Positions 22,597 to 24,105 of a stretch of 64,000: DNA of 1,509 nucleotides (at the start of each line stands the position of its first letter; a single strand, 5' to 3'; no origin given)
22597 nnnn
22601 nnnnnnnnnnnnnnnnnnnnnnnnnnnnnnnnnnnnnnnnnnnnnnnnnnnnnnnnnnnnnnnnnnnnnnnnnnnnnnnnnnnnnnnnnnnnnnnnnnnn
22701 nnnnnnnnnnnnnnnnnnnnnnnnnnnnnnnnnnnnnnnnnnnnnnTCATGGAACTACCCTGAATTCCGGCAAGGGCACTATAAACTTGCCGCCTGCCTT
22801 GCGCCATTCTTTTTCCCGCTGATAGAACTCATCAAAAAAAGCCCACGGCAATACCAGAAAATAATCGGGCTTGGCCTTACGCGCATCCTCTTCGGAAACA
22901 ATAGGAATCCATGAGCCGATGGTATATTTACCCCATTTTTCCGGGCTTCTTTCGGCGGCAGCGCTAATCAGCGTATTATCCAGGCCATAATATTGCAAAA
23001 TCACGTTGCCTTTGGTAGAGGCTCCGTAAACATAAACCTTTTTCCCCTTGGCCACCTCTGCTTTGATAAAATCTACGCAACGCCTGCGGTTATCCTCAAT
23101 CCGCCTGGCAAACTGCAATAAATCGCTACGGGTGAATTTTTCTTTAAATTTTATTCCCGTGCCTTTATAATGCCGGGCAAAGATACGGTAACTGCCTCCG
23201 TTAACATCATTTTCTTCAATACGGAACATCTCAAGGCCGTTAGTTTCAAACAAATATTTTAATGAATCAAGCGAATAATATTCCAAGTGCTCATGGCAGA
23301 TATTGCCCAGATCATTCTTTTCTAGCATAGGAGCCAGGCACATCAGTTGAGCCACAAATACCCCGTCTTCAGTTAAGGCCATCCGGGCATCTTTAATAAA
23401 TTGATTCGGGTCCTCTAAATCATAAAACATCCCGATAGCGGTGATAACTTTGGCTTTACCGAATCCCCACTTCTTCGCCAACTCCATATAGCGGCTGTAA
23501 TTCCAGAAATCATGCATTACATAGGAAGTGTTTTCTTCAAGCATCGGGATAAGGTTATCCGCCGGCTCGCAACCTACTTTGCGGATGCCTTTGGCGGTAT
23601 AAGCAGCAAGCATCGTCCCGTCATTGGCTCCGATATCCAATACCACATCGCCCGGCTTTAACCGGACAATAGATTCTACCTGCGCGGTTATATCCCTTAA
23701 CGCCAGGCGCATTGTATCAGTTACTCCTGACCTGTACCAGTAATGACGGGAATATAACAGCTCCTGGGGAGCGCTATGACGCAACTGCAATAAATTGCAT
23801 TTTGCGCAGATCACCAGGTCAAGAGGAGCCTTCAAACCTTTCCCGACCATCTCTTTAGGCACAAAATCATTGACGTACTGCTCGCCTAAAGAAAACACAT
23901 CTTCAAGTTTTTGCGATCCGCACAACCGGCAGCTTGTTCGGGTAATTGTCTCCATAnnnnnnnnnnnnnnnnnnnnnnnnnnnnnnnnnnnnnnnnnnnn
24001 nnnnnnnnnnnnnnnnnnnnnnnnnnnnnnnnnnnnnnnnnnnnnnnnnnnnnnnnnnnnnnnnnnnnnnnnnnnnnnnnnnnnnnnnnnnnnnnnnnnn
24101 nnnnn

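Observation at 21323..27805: GDP-sugar module: Gmd and Gmm feeding a C-methyltransferase, aminotransferase and two cupin isomerases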

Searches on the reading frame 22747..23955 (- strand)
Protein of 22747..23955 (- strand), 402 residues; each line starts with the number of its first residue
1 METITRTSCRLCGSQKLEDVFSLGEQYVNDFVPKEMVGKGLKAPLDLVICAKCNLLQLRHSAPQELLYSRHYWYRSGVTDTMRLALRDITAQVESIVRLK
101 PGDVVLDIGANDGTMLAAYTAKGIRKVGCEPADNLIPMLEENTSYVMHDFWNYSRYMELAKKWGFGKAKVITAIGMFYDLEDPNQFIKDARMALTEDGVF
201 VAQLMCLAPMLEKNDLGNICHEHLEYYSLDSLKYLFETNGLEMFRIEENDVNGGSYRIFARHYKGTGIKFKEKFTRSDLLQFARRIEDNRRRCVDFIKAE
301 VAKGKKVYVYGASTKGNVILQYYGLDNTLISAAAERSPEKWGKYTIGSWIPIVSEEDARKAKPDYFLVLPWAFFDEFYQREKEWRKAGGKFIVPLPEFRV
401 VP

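Call 3: search_protein_families(library=pfam, proteins=[window:22747-23955:-])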
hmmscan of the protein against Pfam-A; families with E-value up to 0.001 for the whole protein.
window:22747-23955:- (402 aa): 4 families
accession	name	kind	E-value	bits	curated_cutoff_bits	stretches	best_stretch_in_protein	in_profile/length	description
PF08484.17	Methyltransf_14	-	5.7e-38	130.7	23.5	1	277-396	41-160/160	C-methyltransferase C-terminal domain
PF13489.12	Methyltransf_23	-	5.6e-14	52.6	27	1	98-243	19-161/164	Methyltransferase domain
PF08421.16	Methyltransf_13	-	5.2e-13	49.4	31.3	1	9-68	1-62/62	Putative zinc binding domain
PF08242.18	Methyltransf_12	-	1.8e-05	25.8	30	1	106-200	1-98/98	Methyltransferase domain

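Call 4: search_protein_families(library=ncbifam, proteins=[window:22747-23955:-])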
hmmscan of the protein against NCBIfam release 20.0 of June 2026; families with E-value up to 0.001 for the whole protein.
window:22747-23955:- (402 aa): 2 families
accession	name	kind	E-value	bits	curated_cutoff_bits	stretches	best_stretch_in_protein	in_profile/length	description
TIGR02072.1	BioC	equivalog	0.00015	21.6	184.95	1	104-291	37-227/244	malonyl-ACP O-methyltransferase BioC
NF045667.1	MTase_DVU1556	equivalog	0.00048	19.6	155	0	89-246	10-165/213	DVU_1556 family methyltransferase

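Call 8: search_solved_structures(query=window:22747-23955:-, max_evalue=0.001, show_alignments=1)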
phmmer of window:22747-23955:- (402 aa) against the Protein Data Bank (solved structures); distinct sequences matched with E-value up to 0.001: 10.
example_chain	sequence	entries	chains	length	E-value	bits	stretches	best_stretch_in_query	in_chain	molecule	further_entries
4rv9_A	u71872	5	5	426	1e-47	166.2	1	7-402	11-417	D-mycarose 3-C-methyltransferase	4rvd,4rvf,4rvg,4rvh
5t64_A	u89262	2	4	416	1.3e-35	126.4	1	7-400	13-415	Sugar 3-C-methyl transferase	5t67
4e2w_A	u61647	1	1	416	2.4e-34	122.2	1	6-399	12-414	TcaB9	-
3ndi_A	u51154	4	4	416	4.4e-34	121.3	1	6-399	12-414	Methyltransferase | TcaB9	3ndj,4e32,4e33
4e2x_A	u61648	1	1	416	4.4e-34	121.3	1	6-399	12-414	TcaB9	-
4e30_A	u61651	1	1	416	6.2e-34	120.8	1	6-399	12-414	TcaB9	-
5t6b_A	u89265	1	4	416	8.8e-34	120.3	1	7-399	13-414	Sugar 3-C-methyl transferase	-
4e2y_A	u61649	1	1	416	1.2e-33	119.9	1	6-399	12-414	TcaB9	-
4e31_A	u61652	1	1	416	1.6e-33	119.5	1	6-399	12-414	TcaB9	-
4e2z_A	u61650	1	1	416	4.2e-33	118.1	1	6-399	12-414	TcaB9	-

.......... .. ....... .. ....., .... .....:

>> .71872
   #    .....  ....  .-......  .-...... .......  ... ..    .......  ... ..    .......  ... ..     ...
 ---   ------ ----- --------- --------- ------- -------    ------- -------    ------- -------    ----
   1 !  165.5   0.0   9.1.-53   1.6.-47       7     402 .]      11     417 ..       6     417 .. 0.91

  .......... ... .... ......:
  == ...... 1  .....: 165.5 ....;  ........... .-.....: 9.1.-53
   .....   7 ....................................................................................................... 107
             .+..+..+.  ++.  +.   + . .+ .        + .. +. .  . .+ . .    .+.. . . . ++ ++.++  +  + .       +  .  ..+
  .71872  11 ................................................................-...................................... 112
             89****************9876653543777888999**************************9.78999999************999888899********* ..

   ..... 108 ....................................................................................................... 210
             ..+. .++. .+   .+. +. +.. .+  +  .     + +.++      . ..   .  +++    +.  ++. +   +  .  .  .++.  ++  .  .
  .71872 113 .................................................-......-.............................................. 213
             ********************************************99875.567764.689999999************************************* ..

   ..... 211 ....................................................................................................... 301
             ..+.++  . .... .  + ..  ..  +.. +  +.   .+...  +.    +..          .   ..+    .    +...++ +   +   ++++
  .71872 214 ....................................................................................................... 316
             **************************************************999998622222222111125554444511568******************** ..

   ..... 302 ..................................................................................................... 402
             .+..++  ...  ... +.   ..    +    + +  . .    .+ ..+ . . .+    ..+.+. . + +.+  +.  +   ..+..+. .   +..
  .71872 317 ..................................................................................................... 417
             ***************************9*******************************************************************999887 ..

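Call 13: find_homologous_proteins(query=window:22747-23955:-, max_evalue=1e-20)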
Query window:22747-23955:- (402 aa): 8000 proteins with E <= 1e-20 among 8000 candidates; the best 120 are listed.
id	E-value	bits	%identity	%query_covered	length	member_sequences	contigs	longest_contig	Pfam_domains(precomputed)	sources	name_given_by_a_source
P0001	1.6e-276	935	100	100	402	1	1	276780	PF13489.13,PF08421.17,PF08484.18,PF08242.19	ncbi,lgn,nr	ncbi:MAG: class I SAM-dependent methyltransferase [Candidatus Omnitrophica bacterium]|nr:class I SAM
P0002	3.5e-255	864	90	100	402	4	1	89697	PF13489.13,PF08421.17,PF08484.18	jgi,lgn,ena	-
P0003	1.4e-251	852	90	100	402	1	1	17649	PF13489.13,PF08421.17,PF08484.18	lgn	-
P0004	3.7e-250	848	89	100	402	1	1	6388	PF13489.13,PF08421.17,PF08484.18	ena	-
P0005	5.4e-249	844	89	100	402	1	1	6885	PF13489.13,PF08421.17,PF08484.18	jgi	jgi:cyclopropane fatty-acyl-phospholipid synthase-like methyltransferase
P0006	5.6e-249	844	88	100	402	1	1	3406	PF13489.13,PF08421.17,PF08484.18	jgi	-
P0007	7.8e-248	840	87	100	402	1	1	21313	PF13489.13,PF08421.17,PF08484.18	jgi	jgi:NDP-4-keto-2,6-dideoxyhexose 3-C-methyltransferase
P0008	1.3e-247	839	88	100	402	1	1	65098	PF13489.13,PF08421.17,PF08484.18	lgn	-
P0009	2.7e-247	838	87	100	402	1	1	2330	PF13489.13,PF08421.17,PF08484.18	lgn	-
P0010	6.1e-247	837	88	100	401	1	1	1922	PF13489.13,PF08421.17,PF08484.18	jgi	jgi:NDP-4-keto-2,6-dideoxyhexose 3-C-methyltransferase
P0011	1.9e-246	836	88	100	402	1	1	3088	PF13489.13,PF08421.17,PF08484.18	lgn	-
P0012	1.4e-243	826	87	100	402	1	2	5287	PF13489.13,PF08421.17,PF08484.18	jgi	jgi:cyclopropane fatty-acyl-phospholipid synthase-like methyltransferase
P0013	1.0e-242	823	86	100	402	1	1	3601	PF13489.13,PF08421.17,PF08484.18,PF08242.19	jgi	-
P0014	7.4e-242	820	85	100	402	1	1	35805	PF13489.13,PF08421.17,PF08484.18,PF08242.19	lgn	-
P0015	6.7e-241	817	85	100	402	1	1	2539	PF13489.13,PF08421.17,PF08484.18,PF08242.19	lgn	-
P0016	6.9e-241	817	85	100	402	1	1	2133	PF13489.13,PF08421.17,PF08484.18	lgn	-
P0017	1.4e-240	816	85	100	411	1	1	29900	PF13489.13,PF08421.17,PF08484.18,PF08241.19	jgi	-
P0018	2.8e-240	815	85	100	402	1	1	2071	PF13489.13,PF08421.17,PF08484.18,PF08242.19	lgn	-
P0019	3.6e-240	815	85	100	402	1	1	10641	PF13489.13,PF08421.17,PF08484.18,PF08242.19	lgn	-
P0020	3.7e-240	815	84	100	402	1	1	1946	PF13489.13,PF08421.17,PF08484.18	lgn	-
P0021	2.3e-239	812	85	100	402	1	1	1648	PF13489.13,PF08421.17,PF08484.18,PF08242.19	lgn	-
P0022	2.5e-239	812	84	100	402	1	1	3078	PF13489.13,PF08421.17,PF08484.18,PF08242.19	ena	-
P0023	2.9e-239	812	84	100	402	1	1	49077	PF13489.13,PF08421.17,PF08484.18,PF08242.19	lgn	-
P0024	4.9e-239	811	85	100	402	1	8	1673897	PF13489.13,PF08421.17,PF08484.18,PF08242.19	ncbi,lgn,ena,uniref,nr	ncbi:hypothetical protein A2276_05885 [candidate division WOR-1 bacterium RIFOXYA12_FULL_43_27]|unir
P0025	8.5e-239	810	84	100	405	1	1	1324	PF13489.13,PF08421.17,PF08484.18,PF08242.19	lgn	-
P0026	1.1e-238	810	85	100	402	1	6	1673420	PF13489.13,PF08421.17,PF08484.18,PF08242.19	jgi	-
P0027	1.5e-238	810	84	100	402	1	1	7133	PF13489.13,PF08421.17,PF08484.18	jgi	jgi:SAM-dependent methyltransferase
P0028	3.6e-238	808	84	100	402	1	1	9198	PF13489.13,PF08421.17,PF08484.18,PF08242.19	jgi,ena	-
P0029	5.3e-238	808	84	100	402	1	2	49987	PF13489.13,PF08421.17,PF08484.18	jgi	jgi:SAM-dependent methyltransferase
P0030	1.1e-237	807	84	100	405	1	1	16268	PF13489.13,PF08421.17,PF08484.18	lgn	-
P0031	2.9e-237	805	84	100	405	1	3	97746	PF13489.13,PF08421.17,PF08484.18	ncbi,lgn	-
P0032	3.8e-237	805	83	100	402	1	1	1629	PF13489.13,PF08421.17,PF08484.18,PF08242.19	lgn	-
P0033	3.9e-237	805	84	100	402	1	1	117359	PF13489.13,PF08421.17,PF08484.18,PF08242.19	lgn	-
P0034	4.1e-237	805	83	100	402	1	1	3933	PF13489.13,PF08421.17,PF08484.18,PF08241.19,PF08242.19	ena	-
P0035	9.2e-237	804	84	100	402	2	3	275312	PF13489.13,PF08421.17,PF08484.18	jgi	-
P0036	1.4e-236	803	83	100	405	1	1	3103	PF13489.13,PF08421.17,PF08484.18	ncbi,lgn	-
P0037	1.5e-236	803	83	100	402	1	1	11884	PF13489.13,PF08421.17,PF08484.18,PF08242.19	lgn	-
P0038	2.0e-236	803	83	100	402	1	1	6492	PF13489.13,PF08421.17,PF08484.18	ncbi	-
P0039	6.8e-236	801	82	100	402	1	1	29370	PF13489.13,PF08421.17,PF08484.18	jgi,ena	-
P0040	7.7e-236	801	82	100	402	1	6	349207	PF13489.13,PF08421.17,PF08484.18,PF08242.19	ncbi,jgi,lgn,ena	-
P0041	7.9e-236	801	83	100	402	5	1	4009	PF13489.13,PF08421.17,PF08484.18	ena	-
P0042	1.1e-235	800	83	100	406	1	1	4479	PF13489.13,PF08421.17,PF08484.18,PF08242.19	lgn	-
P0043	1.1e-235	800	83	100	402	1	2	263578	PF13489.13,PF08421.17,PF08484.18,PF08242.19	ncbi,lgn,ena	-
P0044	1.5e-235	800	82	100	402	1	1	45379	PF13489.13,PF08421.17,PF08484.18,PF08242.19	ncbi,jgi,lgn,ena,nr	ncbi:MAG: class I SAM-dependent methyltransferase [Candidatus Omnitrophica bacterium]|nr:class I SAM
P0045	1.6e-235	800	82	100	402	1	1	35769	PF13489.13,PF08421.17,PF08484.18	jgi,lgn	-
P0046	4.8e-235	798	83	100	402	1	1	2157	PF13489.13,PF08421.17,PF08484.18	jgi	-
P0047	6.8e-235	797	82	100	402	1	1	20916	PF13489.13,PF08421.17,PF08484.18,PF08242.19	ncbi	-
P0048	6.9e-235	797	82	100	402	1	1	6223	PF13489.13,PF08421.17,PF08484.18,PF08242.19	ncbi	-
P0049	1.9e-234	796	84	100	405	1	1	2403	PF13489.13,PF08421.17,PF08484.18,PF08242.19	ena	-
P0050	1.9e-234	796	83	100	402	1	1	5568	PF13489.13,PF08421.17,PF08484.18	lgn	-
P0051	2.2e-234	796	83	100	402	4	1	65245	PF13489.13,PF08421.17,PF08484.18,PF08242.19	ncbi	ncbi:MAG: class I SAM-dependent methyltransferase [Candidatus Ratteibacteria bacterium]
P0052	8.3e-234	794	82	100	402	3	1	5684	PF13489.13,PF08421.17,PF08484.18,PF08242.19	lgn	-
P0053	1.1e-233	794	82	100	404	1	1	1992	PF13489.13,PF08421.17,PF08484.18,PF08242.19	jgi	jgi:NDP-4-keto-2,6-dideoxyhexose 3-C-methyltransferase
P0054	2.6e-233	792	83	100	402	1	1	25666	PF13489.13,PF08421.17,PF08484.18,PF08242.19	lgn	-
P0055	3.5e-233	792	82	100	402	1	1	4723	PF13489.13,PF08421.17,PF08484.18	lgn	-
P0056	9.8e-233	790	81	100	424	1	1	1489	PF13489.13,PF08421.17,PF08484.18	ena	-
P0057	2.6e-232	789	82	100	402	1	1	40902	PF13489.13,PF08421.17,PF08484.18,PF08241.19,PF08242.19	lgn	-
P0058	3.5e-232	789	81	100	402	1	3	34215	PF13489.13,PF08421.17,PF08484.18,PF08241.19,PF08242.19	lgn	-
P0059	5.4e-232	788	82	100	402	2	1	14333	PF13489.13,PF08421.17,PF08484.18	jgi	-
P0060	1.3e-231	787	81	100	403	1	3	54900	PF13489.13,PF08421.17,PF08484.18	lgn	-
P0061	1.5e-231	787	81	100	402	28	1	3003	PF13489.13,PF08421.17,PF08484.18,PF08242.19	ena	-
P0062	2.8e-231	786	82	100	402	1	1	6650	PF13489.13,PF08421.17,PF08484.18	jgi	-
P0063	4.0e-231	785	82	100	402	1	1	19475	PF13489.13,PF08421.17,PF08484.18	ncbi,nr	ncbi:MAG: class I SAM-dependent methyltransferase [Candidatus Omnitrophica bacterium]|nr:class I SAM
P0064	4.9e-231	785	81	100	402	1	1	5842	PF13489.13,PF08421.17,PF08484.18,PF08242.19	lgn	-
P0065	5.0e-231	785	81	100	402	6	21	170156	PF13489.13,PF08421.17,PF08484.18,PF08242.19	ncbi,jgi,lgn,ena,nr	ncbi:MAG TPA: class I SAM-dependent methyltransferase [Caldisericia bacterium]|nr:class I SAM-depend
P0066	5.3e-231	785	81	100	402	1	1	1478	PF13489.13,PF08421.17,PF08484.18,PF08242.19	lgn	-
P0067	6.3e-231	784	82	100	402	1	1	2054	PF13489.13,PF08421.17,PF08484.18,PF08242.19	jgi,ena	-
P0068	9.9e-231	784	81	100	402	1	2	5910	PF13489.13,PF08421.17,PF08484.18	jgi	jgi:SAM-dependent methyltransferase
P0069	1.2e-230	784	81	100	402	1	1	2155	PF13489.13,PF08421.17,PF08484.18,PF08242.19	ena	-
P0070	1.4e-230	783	81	100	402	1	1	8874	PF13489.13,PF08421.17,PF08484.18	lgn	-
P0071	1.5e-230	783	81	100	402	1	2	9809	PF13489.13,PF08421.17,PF08484.18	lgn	-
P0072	2.3e-230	783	82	100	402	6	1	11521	PF13489.13,PF08421.17,PF08484.18,PF08242.19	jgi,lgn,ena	-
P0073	2.5e-230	782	81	100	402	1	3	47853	PF13489.13,PF08421.17,PF08484.18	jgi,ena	-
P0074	3.1e-230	782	81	100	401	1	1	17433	PF13489.13,PF08421.17,PF08484.18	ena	-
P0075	4.3e-230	782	82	100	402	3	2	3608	PF13489.13,PF08421.17,PF08484.18,PF08242.19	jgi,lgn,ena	-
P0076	4.7e-230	782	81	100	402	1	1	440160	PF13489.13,PF08421.17,PF08484.18,PF08242.19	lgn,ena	-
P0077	6.1e-230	781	81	100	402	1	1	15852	PF13489.13,PF08421.17,PF08484.18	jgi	jgi:NDP-4-keto-2,6-dideoxyhexose 3-C-methyltransferase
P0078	6.5e-230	781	82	100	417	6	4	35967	PF13489.13,PF08421.17,PF08484.18,PF08242.19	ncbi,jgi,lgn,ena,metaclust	metaclust:status=active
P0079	9.7e-230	781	81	100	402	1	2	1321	PF13489.13,PF08421.17,PF08484.18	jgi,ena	-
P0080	1.2e-229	780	80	100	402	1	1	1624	PF13489.13,PF08421.17,PF08484.18,PF08242.19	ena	-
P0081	1.4e-229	780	81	100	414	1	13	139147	PF13489.13,PF08421.17,PF08484.18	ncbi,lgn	-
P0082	2.2e-229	779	80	100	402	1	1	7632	PF13489.13,PF08421.17,PF08484.18,PF08242.19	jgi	jgi:cyclopropane fatty-acyl-phospholipid synthase-like methyltransferase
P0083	2.4e-229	779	81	100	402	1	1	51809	PF13489.13,PF08421.17,PF08484.18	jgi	jgi:NDP-4-keto-2,6-dideoxyhexose 3-C-methyltransferase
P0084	2.7e-229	779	82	100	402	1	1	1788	PF13489.13,PF08421.17,PF08484.18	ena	-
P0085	3.2e-229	779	80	100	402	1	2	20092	PF13489.13,PF08421.17,PF08484.18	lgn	-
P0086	3.4e-229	779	80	100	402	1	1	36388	PF13489.13,PF08421.17,PF08484.18,PF08242.19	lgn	-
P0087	5.5e-229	778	80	100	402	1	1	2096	PF13489.13,PF08421.17,PF08484.18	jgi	-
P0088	6.0e-229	778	80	100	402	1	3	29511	PF13489.13,PF08421.17,PF08484.18,PF08242.19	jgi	jgi:NDP-4-keto-2,6-dideoxyhexose 3-C-methyltransferase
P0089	8.0e-229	777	81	100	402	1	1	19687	PF13489.13,PF08421.17,PF08484.18,PF08242.19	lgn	-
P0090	8.1e-229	777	80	100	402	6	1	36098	PF13489.13,PF08421.17,PF08484.18,PF08242.19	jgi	-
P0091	8.6e-229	777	81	100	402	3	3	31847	PF13489.13,PF08421.17,PF08484.18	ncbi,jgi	jgi:NDP-4-keto-2,6-dideoxyhexose 3-C-methyltransferase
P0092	8.9e-229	777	81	100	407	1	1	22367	PF13489.13,PF08421.17,PF08484.18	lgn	-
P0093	1.2e-228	777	79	100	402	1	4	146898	PF13489.13,PF08421.17,PF08484.18,PF08242.19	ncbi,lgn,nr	ncbi:MAG: class I SAM-dependent methyltransferase [Pseudomonadota bacterium]|nr:class I SAM-dependen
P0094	1.5e-228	777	81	100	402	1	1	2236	PF13489.13,PF08421.17,PF08484.18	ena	-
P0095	1.6e-228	776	81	100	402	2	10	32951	PF13489.13,PF08421.17,PF08484.18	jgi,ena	jgi:SAM-dependent methyltransferase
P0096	1.8e-228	776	81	100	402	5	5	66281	PF13489.13,PF08421.17,PF08484.18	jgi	jgi:NDP-4-keto-2,6-dideoxyhexose 3-C-methyltransferase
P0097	1.6e-227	773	79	100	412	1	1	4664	PF13489.13,PF08421.17,PF08484.18,PF08242.19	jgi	jgi:NDP-4-keto-2,6-dideoxyhexose 3-C-methyltransferase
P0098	1.8e-227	773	80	100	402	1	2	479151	PF13489.13,PF08421.17,PF08484.18,PF08242.19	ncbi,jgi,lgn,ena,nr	ncbi:MAG: class I SAM-dependent methyltransferase [Candidatus Omnitrophica bacterium]|jgi:SAM-depend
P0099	1.9e-227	773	80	100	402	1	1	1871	PF13489.13,PF08421.17,PF08484.18,PF08242.19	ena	-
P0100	2.0e-227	773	79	100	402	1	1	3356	PF13489.13,PF08421.17,PF08484.18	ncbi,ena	-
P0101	2.4e-227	773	80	100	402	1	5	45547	PF13489.13,PF08421.17,PF08484.18,PF08242.19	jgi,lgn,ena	-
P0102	3.5e-227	772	79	100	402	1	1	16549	PF13489.13,PF08421.17,PF08484.18,PF08242.19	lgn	-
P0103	3.6e-227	772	80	100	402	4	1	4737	PF13489.13,PF08421.17,PF08484.18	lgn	-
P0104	4.7e-227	772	80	100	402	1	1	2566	PF13489.13,PF08421.17,PF08484.18,PF08242.19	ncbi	-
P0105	5.5e-227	771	79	100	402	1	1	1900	PF13489.13,PF08421.17,PF08484.18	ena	-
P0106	6.8e-227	771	79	100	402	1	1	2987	PF13489.13,PF08421.17,PF08484.18,PF08242.19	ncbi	-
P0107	1.4e-226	770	80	100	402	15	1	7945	PF13489.13,PF08421.17,PF08484.18,PF08242.19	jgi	-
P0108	1.5e-226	770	80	100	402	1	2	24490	PF13489.13,PF08421.17,PF08484.18,PF08242.19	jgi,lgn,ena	-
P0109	1.5e-226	770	80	100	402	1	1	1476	PF13489.13,PF08421.17,PF08484.18,PF08242.19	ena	-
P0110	1.6e-226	770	78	100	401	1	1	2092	PF13489.13,PF08421.17,PF08484.18,PF08242.19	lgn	-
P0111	1.8e-226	770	80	100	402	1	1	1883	PF13489.13,PF08421.17,PF08484.18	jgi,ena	-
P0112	1.9e-226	770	79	100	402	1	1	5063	PF13489.13,PF08421.17,PF08484.18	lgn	-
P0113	2.2e-226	769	81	97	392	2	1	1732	PF13489.13,PF08421.17,PF08484.18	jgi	jgi:SAM-dependent methyltransferase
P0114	2.8e-226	769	80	100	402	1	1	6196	PF13489.13,PF08421.17,PF08484.18,PF08242.19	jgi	jgi:NDP-4-keto-2,6-dideoxyhexose 3-C-methyltransferase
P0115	6.1e-226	768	80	100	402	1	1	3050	PF13489.13,PF02353.27,PF08421.17,PF08484.18,PF08242.19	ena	-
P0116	8.3e-226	768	80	100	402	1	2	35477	PF13489.13,PF08421.17,PF08484.18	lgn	-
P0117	2.4e-225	766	79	100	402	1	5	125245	PF13489.13,PF08421.17,PF08484.18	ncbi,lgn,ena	-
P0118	2.8e-225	766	79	100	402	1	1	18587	PF13489.13,PF08421.17,PF08484.18,PF08242.19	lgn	-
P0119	4.1e-225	765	79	100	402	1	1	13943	PF13489.13,PF08421.17,PF08484.18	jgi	-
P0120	4.8e-225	765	80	100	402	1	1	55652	PF13489.13,PF08421.17,PF08484.18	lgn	-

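Call 14: find_related_loci(query=window:22747-23955:-, collection=genome_contigs, flank=10000)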
Query window:22747-23955:- (402 aa) in genome_contigs; peptide patterns used: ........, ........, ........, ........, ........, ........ (x = any residue, [..] = any of these).
127 stretches matched a pattern; 67 encode a relative of the query (tblastn E <= 1e-3); 66 distinct loci.
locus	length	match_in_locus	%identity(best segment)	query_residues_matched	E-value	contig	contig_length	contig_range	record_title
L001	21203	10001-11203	85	1-401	0e+0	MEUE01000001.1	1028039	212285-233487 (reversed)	MAG: candidate division WOR-1 bacterium RIFOXYB2_FULL_46_45 rifoxyb2_full_scaffold_0, whole genome shotgun sequence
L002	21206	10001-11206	84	1-402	0e+0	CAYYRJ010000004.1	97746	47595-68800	MAG TPA_asm: uncultured Planctomycetales bacterium isolate SRP278252_co1_150 genome assembly, contig: NODE_221_length_97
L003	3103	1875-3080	83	1-402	0e+0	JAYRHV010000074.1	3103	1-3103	MAG: Candidatus Omnitrophota bacterium isolate SZ_szas25bin.37 k141_301143, whole genome shotgun sequence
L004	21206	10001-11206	82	1-402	0e+0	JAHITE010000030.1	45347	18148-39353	MAG: Candidatus Omnitrophota bacterium isolate MM_PC_MetaG.mb.2 MM_PC_MetaG.mb.2_k141_543082, whole genome shotgun seque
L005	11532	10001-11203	83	1-401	0e+0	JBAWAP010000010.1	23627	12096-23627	MAG: Anaerolineae bacterium isolate MFD04381_ilm_asm_bin11 k127_33685, whole genome shotgun sequence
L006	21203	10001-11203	82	1-401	0e+0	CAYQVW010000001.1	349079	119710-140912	MAG TPA_asm: uncultured bacterium isolate SRP200020_co3_350 genome assembly, contig: NODE_5_length_349079_cov_9.731021,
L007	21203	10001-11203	83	1-401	0e+0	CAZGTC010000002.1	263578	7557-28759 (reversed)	MAG TPA_asm: uncultured bacterium isolate binchicken_co191_156 genome assembly, contig: NODE_31_length_263578_cov_18.380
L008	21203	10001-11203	83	1-401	0e+0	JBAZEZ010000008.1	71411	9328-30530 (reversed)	MAG: Candidatus Ratteibacteria bacterium isolate SO_2017_LW3_138 NODE_739_length_71411_cov_3.458672_LW162_2017, whole ge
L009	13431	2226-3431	82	1-402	0e+0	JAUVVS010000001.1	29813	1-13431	MAG: Deltaproteobacteria bacterium isolate CSMAG_1170 CSMAG_1170_k127_6966018_length_29813_cov_10.0000, whole genome sho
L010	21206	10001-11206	81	1-402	0e+0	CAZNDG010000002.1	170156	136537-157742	MAG TPA_asm: uncultured Syntrophus sp. isolate binchicken_co27_459 genome assembly, contig: NODE_105_length_170156_cov_1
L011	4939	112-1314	82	1-401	0e+0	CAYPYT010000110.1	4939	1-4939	MAG TPA_asm: uncultured Planctomycetia bacterium isolate SRP178699_co1_477 genome assembly, contig: NODE_25613_length_49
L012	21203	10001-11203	81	1-401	0e+0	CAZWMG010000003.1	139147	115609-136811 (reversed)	MAG TPA_asm: uncultured Planctomycetia bacterium isolate SRP167671_co1_128 genome assembly, contig: NODE_87_length_13914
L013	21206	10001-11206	79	1-402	0e+0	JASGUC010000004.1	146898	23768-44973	MAG: Pseudomonadota bacterium isolate MAG95_MWBP c_000000008622, whole genome shotgun sequence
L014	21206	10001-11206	81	1-402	0e+0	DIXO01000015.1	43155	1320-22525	MAG TPA_asm: Syntrophaceae bacterium UBA6078 UBA6078_contig_2192, whole genome shotgun sequence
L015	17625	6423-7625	80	1-401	0e+0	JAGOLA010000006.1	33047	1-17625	MAG: Candidatus Omnitrophota bacterium isolate Go_SlDig_bin_159 Go_SlDig_3542_length_33047_cov_4.482837, whole genome sh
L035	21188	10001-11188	71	4-401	0e+0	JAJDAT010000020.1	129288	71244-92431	MAG: Nitrospinia bacterium isolate OFTM166 OFTM166_19, whole genome shotgun sequence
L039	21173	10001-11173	66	5-401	7e-174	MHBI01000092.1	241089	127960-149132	MAG: Lentisphaerae bacterium GWF2_50_93 gwf2_scaffold_59, whole genome shotgun sequence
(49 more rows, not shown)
